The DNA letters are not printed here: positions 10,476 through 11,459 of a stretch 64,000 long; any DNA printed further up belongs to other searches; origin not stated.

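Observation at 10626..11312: Phage-encoded RelA/SpoT-type small alarmone synthetase-like gene on the opposite strand, plus a separate small alarmone hydrolase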

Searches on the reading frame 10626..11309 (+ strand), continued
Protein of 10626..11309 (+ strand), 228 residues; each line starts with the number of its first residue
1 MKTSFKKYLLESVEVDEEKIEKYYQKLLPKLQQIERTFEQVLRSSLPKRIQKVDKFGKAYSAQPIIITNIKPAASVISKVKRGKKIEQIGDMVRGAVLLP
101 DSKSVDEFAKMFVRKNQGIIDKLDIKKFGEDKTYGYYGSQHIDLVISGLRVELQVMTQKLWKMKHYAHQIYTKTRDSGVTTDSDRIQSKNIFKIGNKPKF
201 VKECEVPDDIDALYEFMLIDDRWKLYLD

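Call 28: find_encoding_contigs(protein=P0003, flank=5000, max_places=3)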
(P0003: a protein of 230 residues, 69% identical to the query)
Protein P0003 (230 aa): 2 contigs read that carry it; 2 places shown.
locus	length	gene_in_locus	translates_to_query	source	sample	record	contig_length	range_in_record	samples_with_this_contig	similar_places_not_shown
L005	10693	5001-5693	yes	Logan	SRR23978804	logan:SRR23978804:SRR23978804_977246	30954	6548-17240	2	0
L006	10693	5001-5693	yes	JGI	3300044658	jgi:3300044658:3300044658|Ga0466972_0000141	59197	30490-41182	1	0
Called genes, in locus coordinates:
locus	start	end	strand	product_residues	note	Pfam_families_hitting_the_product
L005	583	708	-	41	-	-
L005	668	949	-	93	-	-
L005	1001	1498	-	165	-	-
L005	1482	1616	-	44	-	-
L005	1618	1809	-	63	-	-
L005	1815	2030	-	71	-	-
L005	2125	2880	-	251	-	-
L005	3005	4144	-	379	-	PF09511:RNA_lig_T4_1, PF20819:T4_Rnl1_C (weak)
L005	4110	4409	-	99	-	-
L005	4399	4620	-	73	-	-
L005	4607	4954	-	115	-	-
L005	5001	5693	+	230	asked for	-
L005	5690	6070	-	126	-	-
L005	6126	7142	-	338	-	-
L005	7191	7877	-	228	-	PF00149:Metallophos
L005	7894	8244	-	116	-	PF25109:HAD_PNKP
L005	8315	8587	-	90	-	-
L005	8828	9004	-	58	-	-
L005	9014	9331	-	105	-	-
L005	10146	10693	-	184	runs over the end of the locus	-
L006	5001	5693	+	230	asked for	-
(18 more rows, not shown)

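Call 29: find_encoding_contigs(protein=P0018, flank=5000, max_places=3)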
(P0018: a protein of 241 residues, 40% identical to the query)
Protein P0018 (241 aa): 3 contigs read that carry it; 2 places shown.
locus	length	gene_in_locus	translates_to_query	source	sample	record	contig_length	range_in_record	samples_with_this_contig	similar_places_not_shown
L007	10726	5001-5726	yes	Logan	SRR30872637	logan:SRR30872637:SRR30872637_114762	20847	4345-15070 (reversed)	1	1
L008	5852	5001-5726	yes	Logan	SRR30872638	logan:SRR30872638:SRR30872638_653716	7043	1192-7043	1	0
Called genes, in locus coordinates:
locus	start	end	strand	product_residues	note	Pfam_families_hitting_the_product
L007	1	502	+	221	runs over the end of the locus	PF02562:PhoH, PF13245:AAA_19 (weak), PF13604:AAA_30 (faint)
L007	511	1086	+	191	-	-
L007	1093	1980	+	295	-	PF25084:LbH_EIF2B, PF24894:Hexapep_GlmU (faint), PF25087:GMPPB_C (weak), PF25084:LbH_EIF2B (weak)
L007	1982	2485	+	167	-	-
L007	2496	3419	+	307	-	PF01510:Amidase_2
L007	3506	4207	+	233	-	PF13847:Methyltransf_31, PF08242:Methyltransf_12 (weak), PF13649:Methyltransf_25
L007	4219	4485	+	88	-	-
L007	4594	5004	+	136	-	-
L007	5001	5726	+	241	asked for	-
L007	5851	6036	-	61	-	-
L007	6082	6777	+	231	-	-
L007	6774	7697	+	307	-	-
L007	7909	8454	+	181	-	-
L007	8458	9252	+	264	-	-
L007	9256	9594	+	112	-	-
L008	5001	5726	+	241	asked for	-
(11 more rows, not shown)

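Call 30: predict_structure(alignment_id=A2)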
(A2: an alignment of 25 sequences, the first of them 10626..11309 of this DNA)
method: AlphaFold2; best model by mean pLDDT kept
length: 228 residues; sequences in the alignment: 25
mean_pLDDT: 82.1   pTM: 0.75
mean pLDDT of the five models: 82.1, 78.9, 78.9, 76.9, 76.0
residues with pLDDT >= 90: 83; 70-90: 101; 50-70: 29; < 50: 15
segments of 3 or more residues with pLDDT < 50: 1-9
pLDDT, mean of each block of 10 residues (from residue 1): 46 72 90 96 92 79 92 89 79 94 93 96 87 82 94 94 87 79 84 74 59 67 55
secondary structure, 60 per line:
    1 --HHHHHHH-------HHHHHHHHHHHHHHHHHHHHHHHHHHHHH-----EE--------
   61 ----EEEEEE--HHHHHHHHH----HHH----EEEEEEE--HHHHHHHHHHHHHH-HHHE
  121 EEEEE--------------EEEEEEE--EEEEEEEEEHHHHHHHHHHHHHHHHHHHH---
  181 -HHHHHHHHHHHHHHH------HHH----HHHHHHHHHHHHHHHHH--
elements in order: H3-9 H17-45 E65-70 H73-81 E93-99 H102-115 E120-125 E140-146 E149-157 H158-177 H182-196 H210-226

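Call 32: fold_search(model_id=the predicted structure, library=pdb)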
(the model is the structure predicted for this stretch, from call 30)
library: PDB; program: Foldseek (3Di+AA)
matches with E <= 10: 1031; with E <= 0.001: 49
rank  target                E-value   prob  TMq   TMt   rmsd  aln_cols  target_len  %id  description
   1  6fgj_A                3.9e-06  1.00  0.42  0.48  10.0       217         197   16  Crystal structure of the small alarmone synthethase 2 from Staphylococcus aureus (released 2018-02-07)
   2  6fgx_A                4.7e-06  1.00  0.42  0.48   9.8       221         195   18  Crystal structure of the small alarmone synthethase 2 from Staphylococcus aureus bound to AMPCPP (released 2018-02-07)
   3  6ewz_B                6.0e-06  1.00  0.43  0.49   9.8       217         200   18  Crystal structure of RelP (SAS2) from Staphylococcus aureus bound to AMPCPP and GTP in the pre-catalytic state (released 2018-01-24)
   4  6ewz_A                6.7e-06  1.00  0.43  0.47  10.0       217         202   16  Crystal structure of RelP (SAS2) from Staphylococcus aureus bound to AMPCPP and GTP in the pre-catalytic state (released 2018-01-24)
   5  5dec_D                7.1e-06  1.00  0.51  0.59   7.8       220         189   13  Crystal structure of the small alarmone synthetase 1 from Bacillus subtilis (released 2015-10-28)
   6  6fgj_B                1.0e-05  1.00  0.41  0.46   9.9       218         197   17  Crystal structure of the small alarmone synthethase 2 from Staphylococcus aureus (released 2018-02-07)
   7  5dec_B                1.1e-05  1.00  0.45  0.52   9.4       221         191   14  Crystal structure of the small alarmone synthetase 1 from Bacillus subtilis (released 2015-10-28)
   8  6ex0_B                1.2e-05  1.00  0.42  0.47   9.8       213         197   15  Crystal structure of RelP (SAS2) from Staphylococcus aureus bound to pppGpp in the post-catalytic state (released 2018-01-24)
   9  2be3_A                1.3e-05  1.00  0.53  0.58   9.3       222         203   15  Structure of a GTP Pyrophosphokinase Family Protein from Streptococcus pneumoniae (released 2005-12-06)
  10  6ex0_A                1.4e-05  1.00  0.40  0.46   8.1       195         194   18  Crystal structure of RelP (SAS2) from Staphylococcus aureus bound to pppGpp in the post-catalytic state (released 2018-01-24)
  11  5ded_B                1.6e-05  1.00  0.52  0.60   7.7       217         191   12  Crystal structure of the small alarmone synthethase 1 from Bacillus subtilis bound to its product pppGpp (released 2015-10-28)
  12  5ded_E                2.0e-05  1.00  0.51  0.60   8.0       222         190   13  Crystal structure of the small alarmone synthethase 1 from Bacillus subtilis bound to its product pppGpp (released 2015-10-28)
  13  6fgx_B                2.2e-05  1.00  0.41  0.47   9.9       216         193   16  Crystal structure of the small alarmone synthethase 2 from Staphylococcus aureus bound to AMPCPP (released 2018-02-07)
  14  5f2v_Y                2.7e-05  1.00  0.44  0.53   8.8       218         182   11  Crystal structure of the small alarmone synthethase 1 from Bacillus subtilis bound to AMPCPP (released 2015-12-16)
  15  5dec_A                2.8e-05  1.00  0.51  0.59   7.9       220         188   14  Crystal structure of the small alarmone synthetase 1 from Bacillus subtilis (released 2015-10-28)
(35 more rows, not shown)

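Call 33: find_encoding_contigs(protein=P0001, flank=10000, max_places=4)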
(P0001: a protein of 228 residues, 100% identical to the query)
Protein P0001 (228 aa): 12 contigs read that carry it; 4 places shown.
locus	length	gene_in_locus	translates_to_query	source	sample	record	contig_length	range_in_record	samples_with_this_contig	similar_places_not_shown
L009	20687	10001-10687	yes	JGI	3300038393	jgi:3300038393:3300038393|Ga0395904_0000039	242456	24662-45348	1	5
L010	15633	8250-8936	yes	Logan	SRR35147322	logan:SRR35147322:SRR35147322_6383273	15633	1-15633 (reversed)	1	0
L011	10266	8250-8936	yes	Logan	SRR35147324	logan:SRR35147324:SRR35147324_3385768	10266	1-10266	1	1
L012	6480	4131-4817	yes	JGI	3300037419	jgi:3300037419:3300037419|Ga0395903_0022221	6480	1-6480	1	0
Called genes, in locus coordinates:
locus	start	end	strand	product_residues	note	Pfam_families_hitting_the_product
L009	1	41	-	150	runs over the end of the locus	PF03767:Acid_phosphat_B (weak), PF25109:HAD_PNKP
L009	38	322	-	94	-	-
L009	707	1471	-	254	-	-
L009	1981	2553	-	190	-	-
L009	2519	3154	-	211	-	PF01844:HNH, PF14279:HNH_5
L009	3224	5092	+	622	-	-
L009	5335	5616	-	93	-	-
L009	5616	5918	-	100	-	-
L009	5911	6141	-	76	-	-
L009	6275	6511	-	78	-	-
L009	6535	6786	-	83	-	-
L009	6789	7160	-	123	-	-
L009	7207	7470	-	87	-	-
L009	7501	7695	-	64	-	-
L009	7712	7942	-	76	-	-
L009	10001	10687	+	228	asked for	-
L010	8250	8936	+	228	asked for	-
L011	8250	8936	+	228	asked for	-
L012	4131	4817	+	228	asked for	-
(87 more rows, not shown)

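Call 36: find_related_loci(query=A2, collection=viral_contigs, flank=4000)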
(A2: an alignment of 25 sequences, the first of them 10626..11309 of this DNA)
Query A2 (228 aa) in viral_contigs; peptide patterns used: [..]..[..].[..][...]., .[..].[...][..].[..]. (x = any residue, [..] = any of these).
100 stretches matched a pattern; 16 encode a relative of the query (tblastn E <= 1e-3); 16 distinct loci.
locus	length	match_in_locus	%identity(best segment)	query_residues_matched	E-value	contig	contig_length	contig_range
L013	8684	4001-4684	69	4-228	3e-100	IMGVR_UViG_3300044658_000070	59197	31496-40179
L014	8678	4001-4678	65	4-228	3e-97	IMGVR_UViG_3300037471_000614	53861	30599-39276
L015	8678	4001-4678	65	4-228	3e-97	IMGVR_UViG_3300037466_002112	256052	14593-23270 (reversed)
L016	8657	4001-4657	57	17-227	3e-77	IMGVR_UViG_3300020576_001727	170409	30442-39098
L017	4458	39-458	50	66-203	8e-39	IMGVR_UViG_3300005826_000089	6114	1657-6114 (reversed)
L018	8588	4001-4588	40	26-224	1e-36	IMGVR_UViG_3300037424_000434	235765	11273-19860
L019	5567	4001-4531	40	46-213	6e-30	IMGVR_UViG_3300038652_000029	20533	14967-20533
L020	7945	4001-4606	34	11-197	7e-29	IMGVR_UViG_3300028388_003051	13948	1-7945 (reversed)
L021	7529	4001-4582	34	9-199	5e-27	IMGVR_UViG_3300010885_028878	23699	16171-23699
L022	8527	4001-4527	59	17-203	2e-31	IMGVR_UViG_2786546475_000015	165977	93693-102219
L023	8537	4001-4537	33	16-201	4e-25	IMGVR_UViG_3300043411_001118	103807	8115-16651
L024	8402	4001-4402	40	66-197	2e-24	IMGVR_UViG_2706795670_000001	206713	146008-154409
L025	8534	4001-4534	38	26-196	3e-23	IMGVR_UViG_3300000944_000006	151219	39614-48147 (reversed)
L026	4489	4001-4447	37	46-196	2e-20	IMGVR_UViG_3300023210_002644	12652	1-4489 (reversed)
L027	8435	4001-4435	34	58-199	2e-20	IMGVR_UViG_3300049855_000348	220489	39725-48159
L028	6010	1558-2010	29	16-177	3e-13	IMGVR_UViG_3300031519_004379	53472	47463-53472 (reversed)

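Call 37: search_protein_representatives(alignment_id=A2)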
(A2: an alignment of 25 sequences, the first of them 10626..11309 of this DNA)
Query: 25 sequences, 281 profile positions. Proteins with E-value up to 0.001 (for the whole library): 754; up to 1e-10: 267; up to 1e-30: 172. The best 150 are listed.
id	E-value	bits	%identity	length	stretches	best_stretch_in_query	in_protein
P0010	3.1e-100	351.5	-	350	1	1-280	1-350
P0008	8.2e-90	317.3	-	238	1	3-238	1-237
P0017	1.9e-86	306.3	-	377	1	16-281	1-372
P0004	8.7e-83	294.3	-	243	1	26-243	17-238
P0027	9.5e-82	290.9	-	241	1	10-227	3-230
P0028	1.2e-78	280.7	-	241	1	3-226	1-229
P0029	5.8e-78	278.5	-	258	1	6-223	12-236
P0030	6.0e-77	275.1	-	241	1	3-218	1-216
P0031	3.8e-76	272.5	-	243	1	1-223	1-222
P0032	3.9e-75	269.2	-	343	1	10-227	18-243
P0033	8.8e-74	264.7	-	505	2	20-274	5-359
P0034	3.0e-73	263.0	-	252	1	10-232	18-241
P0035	7.2e-73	261.7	-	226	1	3-230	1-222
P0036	1.5e-72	260.7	-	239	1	31-218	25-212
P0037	1.8e-72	260.4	-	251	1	10-235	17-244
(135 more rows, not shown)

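Call 45: search_protein_families(library=padloc, proteins=[window:10626-11309:+], max_evalue=0.1)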
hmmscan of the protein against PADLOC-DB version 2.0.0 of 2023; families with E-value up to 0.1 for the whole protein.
window:10626-11309:+ (228 aa): 1 family
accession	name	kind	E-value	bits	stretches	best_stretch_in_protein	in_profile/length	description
PDLC01323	Cas3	-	0.015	13.1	1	39-148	162-262/294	CAS-I-D; effector_G3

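Call 46: search_protein_families(library=ncbifam, proteins=[window:10626-11309:+], max_evalue=0.1)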
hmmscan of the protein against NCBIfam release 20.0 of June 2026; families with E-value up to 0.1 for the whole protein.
window:10626-11309:+ (228 aa): 1 family
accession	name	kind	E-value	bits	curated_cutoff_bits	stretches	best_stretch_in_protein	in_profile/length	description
TIGR00212.1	hemC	equivalog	0.075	12.1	164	0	170-205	25-62/293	hydroxymethylbilane synthase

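Call 56: search_solved_structures(query=A2, max_evalue=10, show_alignments=0)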
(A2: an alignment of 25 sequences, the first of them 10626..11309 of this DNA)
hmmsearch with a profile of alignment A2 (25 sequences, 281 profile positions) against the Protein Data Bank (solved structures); distinct sequences matched with E-value up to 10: 13.
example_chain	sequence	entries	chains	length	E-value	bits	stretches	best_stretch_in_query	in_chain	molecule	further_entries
5xnx_A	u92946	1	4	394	0.00028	23.6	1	40-190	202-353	Bifunctional (p)ppGpp synthase/hydrolase RelA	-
3l9d_A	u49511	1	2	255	0.00038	23.1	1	46-232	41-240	Putative GTP pyrophosphokinase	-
8fr8_I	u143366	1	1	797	0.0013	21.3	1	45-195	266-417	GTP pyrophosphokinase RelA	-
9y6s_6q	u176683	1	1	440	0.011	18.4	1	164-192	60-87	33 kDa inner dynein arm light chain, axonemal, putative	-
2be3_A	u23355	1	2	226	0.015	17.9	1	49-171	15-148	GTP pyrophosphokinase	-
9s6k_B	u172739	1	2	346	0.021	17.4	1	74-176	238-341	GTP pyrophosphokinase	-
7ohg_A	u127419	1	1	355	0.072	15.6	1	49-115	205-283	Guanosine-3',5'-bis(Diphosphate) 3'-pyrophosphohydrolase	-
6s2t_A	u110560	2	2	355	0.072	15.6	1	49-115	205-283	(P)ppGpp synthetase I, SpoT/RelA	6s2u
6s2v_A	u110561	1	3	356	0.072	15.6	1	49-115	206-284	(P)ppGpp synthetase I, SpoT/RelA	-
8acu_A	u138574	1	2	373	0.13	14.8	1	45-119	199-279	GTP pyrophosphokinase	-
1vj7_A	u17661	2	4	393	0.33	13.5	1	47-190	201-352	Bifunctional RELA/SPOT | Bifunctional (p)ppGpp synthase/hydrolase RelA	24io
5tgw_A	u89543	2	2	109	0.33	13.5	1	200-279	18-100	PS1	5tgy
2p7n_A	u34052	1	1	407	1.5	11.3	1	45-102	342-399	Pathogenicity island 1 effector protein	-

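Call 79: search_protein_families(library=pfam, alignment_id=A6, max_evalue=0.001)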
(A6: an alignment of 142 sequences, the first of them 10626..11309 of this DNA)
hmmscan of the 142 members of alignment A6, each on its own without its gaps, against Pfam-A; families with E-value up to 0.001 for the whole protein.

A. member 1, window:10626-11309:+ (228 aa): 0 families

B. families by the number of members that match (of 142 scanned): 10 families
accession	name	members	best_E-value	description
PF04607.23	RelA_SpoT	124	2.8e-12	Region found in RelA / SpoT proteins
PF13328.12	HD_4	9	1.7e-10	HD domain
PF01966.28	HD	3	4.7e-08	HD domain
PF11450.13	DUF3008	2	1.1e-16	Protein of unknwon function (DUF3008)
PF18905.5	DUF5661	1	3.9e-11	Protein of unknown function (DUF5661)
PF03031.24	NIF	1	1.4e-07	NLI interacting factor-like phosphatase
PF13767.11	DUF4168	1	0.00033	Domain of unknown function (DUF4168)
PF08124.17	Lyase_8_N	1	0.00053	Polysaccharide lyase family 8, N terminal alpha-helical domain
PF25474.1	TPR_TmcB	1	0.00097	TmcB, TPR repeats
PF25594.1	GldB_lipo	1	0.00098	Gliding motility protein GldB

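Call 84: find_related_loci(query=A2, collection=genome_contigs, flank=4000)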
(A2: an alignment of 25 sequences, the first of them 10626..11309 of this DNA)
Query A2 (228 aa) in genome_contigs; peptide patterns used: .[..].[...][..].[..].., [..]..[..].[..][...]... (x = any residue, [..] = any of these).
56 stretches matched a pattern, but none encodes a relative of the query by tblastn (E <= 1e-3).

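Call 86: find_related_loci(query=A1, collection=genome_contigs, flank=4000)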
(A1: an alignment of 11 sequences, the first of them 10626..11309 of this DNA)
Query A1 (228 aa) in genome_contigs; peptide patterns used: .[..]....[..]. (x = any residue, [..] = any of these).
24 stretches matched a pattern, but none encodes a relative of the query by tblastn (E <= 1e-3).
